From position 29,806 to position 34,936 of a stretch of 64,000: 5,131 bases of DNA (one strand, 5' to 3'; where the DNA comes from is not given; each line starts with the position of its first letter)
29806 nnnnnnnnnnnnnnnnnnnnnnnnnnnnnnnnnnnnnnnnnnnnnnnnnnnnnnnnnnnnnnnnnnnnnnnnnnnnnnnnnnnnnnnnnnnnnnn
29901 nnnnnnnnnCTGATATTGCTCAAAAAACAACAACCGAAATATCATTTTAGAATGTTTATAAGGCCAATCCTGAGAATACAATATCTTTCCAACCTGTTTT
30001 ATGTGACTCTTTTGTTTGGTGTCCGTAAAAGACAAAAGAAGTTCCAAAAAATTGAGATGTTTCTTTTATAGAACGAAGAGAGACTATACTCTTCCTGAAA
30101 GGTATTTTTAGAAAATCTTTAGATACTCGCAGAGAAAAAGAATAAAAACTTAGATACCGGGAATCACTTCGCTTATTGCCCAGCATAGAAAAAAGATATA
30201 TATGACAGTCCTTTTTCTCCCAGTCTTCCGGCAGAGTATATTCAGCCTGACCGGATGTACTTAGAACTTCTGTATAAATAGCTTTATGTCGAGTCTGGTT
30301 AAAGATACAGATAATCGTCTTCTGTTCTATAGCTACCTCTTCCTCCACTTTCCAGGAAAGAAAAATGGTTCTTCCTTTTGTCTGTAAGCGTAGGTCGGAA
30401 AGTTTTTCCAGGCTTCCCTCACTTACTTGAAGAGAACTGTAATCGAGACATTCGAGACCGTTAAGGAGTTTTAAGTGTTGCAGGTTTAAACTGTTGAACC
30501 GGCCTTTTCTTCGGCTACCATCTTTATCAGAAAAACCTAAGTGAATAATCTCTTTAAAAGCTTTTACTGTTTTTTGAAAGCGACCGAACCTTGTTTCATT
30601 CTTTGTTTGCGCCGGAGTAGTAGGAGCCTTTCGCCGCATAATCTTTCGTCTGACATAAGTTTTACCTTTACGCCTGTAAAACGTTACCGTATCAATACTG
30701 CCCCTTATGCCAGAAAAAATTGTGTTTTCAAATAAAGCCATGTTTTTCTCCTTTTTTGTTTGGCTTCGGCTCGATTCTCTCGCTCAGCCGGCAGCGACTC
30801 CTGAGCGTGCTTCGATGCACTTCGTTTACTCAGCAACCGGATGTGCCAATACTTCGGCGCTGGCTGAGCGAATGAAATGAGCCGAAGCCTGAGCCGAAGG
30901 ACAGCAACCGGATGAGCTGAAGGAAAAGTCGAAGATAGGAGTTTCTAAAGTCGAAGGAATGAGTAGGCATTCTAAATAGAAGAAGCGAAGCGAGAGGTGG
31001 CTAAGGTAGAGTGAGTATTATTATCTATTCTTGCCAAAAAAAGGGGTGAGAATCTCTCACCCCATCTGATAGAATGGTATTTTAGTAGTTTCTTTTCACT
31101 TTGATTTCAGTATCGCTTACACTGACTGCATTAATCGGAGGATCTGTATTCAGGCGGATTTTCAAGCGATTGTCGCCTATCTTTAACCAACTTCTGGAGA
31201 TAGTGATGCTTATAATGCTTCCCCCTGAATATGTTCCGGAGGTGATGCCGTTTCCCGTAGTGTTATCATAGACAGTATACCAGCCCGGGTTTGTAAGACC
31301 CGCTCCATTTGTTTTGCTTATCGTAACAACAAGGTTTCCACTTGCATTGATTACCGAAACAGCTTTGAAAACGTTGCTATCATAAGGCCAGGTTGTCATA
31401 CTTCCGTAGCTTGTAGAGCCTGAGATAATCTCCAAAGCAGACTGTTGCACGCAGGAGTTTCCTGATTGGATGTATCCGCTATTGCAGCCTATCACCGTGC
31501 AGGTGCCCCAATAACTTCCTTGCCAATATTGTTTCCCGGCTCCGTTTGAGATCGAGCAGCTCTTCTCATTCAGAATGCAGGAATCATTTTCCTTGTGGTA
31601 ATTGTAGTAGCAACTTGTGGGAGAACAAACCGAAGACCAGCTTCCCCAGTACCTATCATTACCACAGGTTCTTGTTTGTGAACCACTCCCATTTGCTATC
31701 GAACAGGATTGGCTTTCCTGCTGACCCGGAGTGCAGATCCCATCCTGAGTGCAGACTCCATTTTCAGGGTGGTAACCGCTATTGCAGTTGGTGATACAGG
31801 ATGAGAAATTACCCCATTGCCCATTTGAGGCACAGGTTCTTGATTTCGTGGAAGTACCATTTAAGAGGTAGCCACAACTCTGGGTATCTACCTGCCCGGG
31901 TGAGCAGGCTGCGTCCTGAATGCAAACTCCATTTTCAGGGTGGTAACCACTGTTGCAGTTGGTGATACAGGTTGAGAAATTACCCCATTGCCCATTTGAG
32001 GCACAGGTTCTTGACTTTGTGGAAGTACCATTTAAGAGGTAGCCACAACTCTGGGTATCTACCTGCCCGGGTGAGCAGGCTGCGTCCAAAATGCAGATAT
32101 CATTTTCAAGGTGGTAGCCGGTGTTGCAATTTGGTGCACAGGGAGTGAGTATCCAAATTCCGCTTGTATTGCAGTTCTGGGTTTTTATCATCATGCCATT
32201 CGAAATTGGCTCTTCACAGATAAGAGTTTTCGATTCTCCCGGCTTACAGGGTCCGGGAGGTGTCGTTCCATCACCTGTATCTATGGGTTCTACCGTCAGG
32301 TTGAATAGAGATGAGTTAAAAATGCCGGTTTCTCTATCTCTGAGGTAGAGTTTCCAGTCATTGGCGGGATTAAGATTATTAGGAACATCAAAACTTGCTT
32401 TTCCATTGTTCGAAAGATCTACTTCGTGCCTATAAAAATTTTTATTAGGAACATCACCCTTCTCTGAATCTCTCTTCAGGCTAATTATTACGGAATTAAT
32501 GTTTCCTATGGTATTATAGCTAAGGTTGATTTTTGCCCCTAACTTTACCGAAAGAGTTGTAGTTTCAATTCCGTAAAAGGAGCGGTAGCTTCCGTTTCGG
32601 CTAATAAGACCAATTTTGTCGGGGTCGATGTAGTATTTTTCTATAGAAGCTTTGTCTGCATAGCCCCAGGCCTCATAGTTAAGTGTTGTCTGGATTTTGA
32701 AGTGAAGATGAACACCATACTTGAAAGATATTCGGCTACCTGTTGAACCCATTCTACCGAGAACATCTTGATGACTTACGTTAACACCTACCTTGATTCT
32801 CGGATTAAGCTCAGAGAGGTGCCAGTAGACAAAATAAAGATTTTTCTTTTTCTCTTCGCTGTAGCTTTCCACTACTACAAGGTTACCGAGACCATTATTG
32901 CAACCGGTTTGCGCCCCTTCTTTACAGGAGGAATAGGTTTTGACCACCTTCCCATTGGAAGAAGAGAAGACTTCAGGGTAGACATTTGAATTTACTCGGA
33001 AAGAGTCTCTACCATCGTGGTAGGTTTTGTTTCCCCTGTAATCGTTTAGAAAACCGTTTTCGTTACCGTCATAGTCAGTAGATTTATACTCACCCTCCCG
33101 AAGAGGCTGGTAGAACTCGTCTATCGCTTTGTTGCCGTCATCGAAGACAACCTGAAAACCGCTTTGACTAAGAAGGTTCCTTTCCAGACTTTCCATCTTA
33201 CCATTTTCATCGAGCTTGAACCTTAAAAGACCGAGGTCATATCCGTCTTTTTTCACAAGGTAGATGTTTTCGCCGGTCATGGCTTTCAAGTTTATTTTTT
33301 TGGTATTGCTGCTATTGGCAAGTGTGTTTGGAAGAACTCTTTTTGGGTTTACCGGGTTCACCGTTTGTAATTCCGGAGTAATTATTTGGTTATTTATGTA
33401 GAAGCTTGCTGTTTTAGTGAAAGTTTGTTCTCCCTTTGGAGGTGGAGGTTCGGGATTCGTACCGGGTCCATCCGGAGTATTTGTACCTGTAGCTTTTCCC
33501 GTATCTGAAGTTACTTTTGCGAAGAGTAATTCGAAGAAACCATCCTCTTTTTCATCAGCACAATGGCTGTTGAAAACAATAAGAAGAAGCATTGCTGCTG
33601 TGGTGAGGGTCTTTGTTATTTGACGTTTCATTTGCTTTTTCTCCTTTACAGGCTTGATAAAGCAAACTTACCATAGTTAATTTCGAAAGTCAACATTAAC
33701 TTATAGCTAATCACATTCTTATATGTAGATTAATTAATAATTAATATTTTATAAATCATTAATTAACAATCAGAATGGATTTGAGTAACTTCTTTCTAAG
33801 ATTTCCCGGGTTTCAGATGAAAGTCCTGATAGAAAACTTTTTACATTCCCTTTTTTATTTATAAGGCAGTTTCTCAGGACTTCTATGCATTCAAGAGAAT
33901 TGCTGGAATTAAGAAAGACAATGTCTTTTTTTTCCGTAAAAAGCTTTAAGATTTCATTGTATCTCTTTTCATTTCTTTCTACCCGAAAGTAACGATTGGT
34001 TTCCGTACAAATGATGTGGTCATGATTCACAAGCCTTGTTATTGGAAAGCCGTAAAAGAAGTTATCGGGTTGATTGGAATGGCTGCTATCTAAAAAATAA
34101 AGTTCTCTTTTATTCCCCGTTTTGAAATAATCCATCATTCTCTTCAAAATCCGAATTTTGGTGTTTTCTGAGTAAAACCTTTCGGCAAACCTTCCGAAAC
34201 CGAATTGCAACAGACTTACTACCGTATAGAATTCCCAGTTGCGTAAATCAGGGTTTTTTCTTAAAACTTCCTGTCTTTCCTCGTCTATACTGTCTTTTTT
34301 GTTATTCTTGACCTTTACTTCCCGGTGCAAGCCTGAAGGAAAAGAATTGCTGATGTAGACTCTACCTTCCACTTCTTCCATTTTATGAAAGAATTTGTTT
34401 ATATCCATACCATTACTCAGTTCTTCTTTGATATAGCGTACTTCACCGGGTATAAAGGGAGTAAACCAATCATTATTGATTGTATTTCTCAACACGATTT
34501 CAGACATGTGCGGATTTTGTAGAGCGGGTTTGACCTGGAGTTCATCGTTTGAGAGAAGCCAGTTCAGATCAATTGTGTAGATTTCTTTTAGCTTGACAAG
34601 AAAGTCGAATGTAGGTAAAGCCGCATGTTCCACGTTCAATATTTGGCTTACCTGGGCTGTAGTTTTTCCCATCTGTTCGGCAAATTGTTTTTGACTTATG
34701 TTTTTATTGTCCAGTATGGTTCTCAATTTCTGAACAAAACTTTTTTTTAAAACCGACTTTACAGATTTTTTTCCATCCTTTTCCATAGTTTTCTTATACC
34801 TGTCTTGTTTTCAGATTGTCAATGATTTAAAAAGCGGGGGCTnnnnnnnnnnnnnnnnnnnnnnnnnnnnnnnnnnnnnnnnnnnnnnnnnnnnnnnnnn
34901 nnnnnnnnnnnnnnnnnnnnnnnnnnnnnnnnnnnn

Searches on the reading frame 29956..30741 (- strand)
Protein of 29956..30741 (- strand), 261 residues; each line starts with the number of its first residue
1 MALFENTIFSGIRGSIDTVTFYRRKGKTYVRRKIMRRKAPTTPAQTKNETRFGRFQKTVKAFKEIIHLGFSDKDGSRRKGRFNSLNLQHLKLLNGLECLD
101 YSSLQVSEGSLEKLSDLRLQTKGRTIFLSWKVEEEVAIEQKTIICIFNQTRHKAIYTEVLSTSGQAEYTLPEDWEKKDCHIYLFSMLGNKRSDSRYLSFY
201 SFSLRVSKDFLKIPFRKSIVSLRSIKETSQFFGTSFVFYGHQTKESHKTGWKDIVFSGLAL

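Call 42: search_protein_families(library=pfam, proteins=[window:29956-30741:-])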
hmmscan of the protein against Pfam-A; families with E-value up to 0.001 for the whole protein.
window:29956-30741:- (261 aa): 1 family
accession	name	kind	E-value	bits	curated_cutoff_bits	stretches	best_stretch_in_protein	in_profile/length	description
PF19781.4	DUF6266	-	2.1e-09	37.7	23.4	1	16-197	6-197/198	Family of unknown function (DUF6266)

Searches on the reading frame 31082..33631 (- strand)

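Call 18: search_protein_families(library=padloc, proteins=[window:31082-33631:-], max_evalue=0.01)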
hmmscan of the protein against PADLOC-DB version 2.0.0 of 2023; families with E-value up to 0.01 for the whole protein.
window:31082-33631:- (849 aa): 0 families

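Call 42: search_protein_families(library=pfam, proteins=[window:31082-33631:-])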
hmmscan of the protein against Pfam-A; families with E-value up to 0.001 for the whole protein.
window:31082-33631:- (849 aa): 1 family
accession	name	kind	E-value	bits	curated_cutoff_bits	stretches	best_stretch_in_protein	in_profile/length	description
PF01551.29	Peptidase_M23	-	6.4e-10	39.5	28.7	1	218-315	13-89/96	Peptidase family M23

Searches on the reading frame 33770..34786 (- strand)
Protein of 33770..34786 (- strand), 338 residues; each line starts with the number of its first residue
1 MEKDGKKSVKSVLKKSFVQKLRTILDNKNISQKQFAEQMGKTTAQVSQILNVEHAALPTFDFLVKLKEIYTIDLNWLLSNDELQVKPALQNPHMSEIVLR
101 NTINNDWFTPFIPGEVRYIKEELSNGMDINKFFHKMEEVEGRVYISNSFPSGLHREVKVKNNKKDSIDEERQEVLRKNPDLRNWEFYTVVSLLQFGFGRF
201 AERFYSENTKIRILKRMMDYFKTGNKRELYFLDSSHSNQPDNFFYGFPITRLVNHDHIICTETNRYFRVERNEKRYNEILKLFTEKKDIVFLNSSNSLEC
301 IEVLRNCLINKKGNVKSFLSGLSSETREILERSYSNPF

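Call 42: search_protein_families(library=pfam, proteins=[window:33770-34786:-])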
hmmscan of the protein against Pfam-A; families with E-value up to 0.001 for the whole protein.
window:33770-34786:- (338 aa): 2 families
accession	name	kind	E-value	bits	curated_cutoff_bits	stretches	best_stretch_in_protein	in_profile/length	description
PF12844.13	HTH_19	-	7.9e-06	26.1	30.2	1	19-80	2-61/64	Helix-turn-helix domain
PF01381.28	HTH_3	-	1.6e-05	25.3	23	1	21-77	1-55/55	Helix-turn-helix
